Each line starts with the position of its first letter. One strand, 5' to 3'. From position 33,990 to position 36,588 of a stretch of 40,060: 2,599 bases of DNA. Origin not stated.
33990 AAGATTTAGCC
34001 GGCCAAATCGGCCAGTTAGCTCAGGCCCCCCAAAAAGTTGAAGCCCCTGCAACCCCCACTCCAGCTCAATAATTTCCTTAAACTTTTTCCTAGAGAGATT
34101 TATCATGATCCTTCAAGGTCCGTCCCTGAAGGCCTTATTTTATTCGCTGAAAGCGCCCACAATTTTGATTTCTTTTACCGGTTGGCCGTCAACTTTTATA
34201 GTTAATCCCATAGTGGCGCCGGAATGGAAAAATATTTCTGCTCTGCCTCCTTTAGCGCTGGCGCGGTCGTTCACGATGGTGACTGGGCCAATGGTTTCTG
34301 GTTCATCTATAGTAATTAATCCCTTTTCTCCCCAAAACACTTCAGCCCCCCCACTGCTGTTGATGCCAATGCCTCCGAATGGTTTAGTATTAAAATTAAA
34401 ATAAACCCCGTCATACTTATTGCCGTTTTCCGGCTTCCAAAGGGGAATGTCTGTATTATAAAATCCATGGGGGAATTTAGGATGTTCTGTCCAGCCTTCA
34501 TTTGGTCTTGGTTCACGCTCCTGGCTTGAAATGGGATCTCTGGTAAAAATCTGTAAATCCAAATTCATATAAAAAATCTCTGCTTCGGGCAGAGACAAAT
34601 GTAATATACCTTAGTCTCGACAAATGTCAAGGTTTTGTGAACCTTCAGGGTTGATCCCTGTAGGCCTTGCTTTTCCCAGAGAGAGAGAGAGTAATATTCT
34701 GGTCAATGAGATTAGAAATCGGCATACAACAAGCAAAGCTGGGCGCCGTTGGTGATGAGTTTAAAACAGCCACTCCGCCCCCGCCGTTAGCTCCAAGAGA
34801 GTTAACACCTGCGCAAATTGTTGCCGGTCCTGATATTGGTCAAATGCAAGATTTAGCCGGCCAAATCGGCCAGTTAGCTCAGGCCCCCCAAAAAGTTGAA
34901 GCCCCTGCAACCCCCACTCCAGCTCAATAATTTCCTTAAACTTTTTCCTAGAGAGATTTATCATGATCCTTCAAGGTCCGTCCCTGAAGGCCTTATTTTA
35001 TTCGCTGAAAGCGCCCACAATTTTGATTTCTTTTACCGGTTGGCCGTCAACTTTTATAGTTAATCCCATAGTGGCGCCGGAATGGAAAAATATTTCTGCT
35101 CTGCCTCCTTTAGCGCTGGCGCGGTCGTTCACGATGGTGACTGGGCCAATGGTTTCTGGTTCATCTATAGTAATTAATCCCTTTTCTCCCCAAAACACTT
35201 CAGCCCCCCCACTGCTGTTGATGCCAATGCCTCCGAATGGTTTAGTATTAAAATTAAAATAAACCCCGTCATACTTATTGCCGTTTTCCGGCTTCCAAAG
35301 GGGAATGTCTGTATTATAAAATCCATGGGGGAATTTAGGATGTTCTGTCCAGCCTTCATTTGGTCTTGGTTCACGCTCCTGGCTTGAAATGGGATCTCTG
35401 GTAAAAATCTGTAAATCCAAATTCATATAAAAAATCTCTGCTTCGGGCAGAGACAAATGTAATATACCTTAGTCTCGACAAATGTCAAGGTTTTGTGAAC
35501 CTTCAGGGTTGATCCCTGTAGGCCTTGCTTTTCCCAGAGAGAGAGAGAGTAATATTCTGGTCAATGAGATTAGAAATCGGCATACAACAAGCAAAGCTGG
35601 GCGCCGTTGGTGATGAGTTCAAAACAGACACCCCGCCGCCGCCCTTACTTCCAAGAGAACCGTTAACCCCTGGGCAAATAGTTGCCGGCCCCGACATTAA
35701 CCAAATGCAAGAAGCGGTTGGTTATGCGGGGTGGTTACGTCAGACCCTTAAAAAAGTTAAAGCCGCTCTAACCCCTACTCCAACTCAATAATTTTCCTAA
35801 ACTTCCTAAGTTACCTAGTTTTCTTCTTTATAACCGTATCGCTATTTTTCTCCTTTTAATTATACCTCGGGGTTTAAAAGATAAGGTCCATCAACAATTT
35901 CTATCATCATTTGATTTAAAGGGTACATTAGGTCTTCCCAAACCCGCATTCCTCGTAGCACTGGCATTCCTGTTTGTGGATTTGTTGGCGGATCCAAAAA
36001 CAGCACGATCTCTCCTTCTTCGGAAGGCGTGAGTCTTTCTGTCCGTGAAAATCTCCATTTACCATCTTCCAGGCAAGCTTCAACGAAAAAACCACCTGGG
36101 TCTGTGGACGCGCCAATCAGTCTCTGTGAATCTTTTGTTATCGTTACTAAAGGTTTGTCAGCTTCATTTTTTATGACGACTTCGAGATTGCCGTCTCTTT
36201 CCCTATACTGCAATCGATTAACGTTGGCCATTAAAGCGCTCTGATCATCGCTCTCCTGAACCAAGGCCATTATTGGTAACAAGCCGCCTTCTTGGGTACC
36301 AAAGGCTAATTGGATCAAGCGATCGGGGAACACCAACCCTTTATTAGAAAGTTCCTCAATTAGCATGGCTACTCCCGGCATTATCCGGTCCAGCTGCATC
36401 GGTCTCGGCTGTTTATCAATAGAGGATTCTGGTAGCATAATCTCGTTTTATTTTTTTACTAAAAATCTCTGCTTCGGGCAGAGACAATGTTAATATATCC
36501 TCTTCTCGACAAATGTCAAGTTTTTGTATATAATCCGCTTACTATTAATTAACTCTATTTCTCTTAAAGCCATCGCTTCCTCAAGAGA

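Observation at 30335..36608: A ~6.3-kb accessory block splits the rpsL-rpsG-fusA-tuf (str) operon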

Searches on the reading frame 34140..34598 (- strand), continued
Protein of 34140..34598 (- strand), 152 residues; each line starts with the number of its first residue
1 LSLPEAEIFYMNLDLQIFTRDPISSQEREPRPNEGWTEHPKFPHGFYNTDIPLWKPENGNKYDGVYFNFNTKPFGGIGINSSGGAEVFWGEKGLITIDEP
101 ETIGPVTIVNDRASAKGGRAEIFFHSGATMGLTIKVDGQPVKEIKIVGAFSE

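Call 99: find_related_loci(query=A1, collection=viral_contigs, flank=5000)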
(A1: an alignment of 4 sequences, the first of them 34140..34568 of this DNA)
Query A1 (142 aa) in viral_contigs; peptide patterns used: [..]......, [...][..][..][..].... (x = any residue, [..] = any of these).
65 stretches matched a pattern, but none encodes a relative of the query by tblastn (E <= 1e-3).

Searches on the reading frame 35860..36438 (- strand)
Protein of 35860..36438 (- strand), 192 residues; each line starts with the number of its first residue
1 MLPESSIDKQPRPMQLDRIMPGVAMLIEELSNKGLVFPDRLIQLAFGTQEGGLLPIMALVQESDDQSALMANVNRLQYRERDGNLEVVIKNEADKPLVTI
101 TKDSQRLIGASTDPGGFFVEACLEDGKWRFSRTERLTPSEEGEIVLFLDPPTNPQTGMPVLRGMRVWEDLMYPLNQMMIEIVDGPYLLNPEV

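Call 9: search_protein_families(library=pfam, proteins=[window:35860-36438:-], max_evalue=0.1)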
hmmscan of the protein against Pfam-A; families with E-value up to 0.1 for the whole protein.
window:35860-36438:- (192 aa): 0 families

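Call 21: search_protein_families(library=phrogs, proteins=[window:35860-36438:-], max_evalue=0.1)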
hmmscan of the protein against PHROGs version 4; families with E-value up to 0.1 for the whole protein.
window:35860-36438:- (192 aa): 0 families

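Call 22: search_protein_families(library=padloc, proteins=[window:35860-36438:-], max_evalue=0.1)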
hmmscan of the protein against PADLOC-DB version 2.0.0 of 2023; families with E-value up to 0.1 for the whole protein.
window:35860-36438:- (192 aa): 0 families

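Call 23: search_protein_families(library=ncbifam, proteins=[window:35860-36438:-], max_evalue=0.1)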
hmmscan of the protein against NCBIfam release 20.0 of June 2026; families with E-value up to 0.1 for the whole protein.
window:35860-36438:- (192 aa): 0 families

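Call 32: find_homologous_proteins(query=window:35860-36438:-, max_evalue=0.01)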
Query window:35860-36438:- (192 aa): 2 proteins with E <= 0.01 among 57 candidates.
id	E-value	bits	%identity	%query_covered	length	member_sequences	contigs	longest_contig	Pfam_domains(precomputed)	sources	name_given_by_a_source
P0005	9.9e-106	370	100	88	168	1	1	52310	-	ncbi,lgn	-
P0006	2.2e-58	215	61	90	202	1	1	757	-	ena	-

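Call 59: find_encoding_contigs(protein=P0005, flank=10000, max_places=5)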
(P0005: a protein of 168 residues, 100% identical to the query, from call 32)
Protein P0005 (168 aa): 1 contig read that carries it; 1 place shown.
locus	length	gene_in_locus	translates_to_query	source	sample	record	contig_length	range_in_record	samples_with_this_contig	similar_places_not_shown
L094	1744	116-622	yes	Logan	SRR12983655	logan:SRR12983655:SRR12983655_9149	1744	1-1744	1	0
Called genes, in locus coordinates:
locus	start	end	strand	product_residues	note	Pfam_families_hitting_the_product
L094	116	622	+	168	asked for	-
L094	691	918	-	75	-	-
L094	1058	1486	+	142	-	-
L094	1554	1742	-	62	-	?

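Call 85: search_solved_structures(query=window:35860-36438:-, max_evalue=1)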
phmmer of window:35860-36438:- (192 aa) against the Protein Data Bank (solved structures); distinct sequences matched with E-value up to 1: 2.
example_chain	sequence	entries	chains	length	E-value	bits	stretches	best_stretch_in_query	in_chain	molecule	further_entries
1tro_A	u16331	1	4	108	0.59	13.3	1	23-118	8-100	PROTEIN (TRP REPRESSOR)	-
3lcc_A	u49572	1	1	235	0.61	13.2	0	128-188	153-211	Putative methyl chloride transferase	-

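Call 100: find_related_loci(query=window:35860-36438:-, collection=viral_contigs, flank=5000)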
Query window:35860-36438:- (192 aa) in viral_contigs; peptide patterns used: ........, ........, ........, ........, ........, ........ (x = any residue, [..] = any of these).
1 stretches matched a pattern, but none encodes a relative of the query by tblastn (E <= 1e-3).
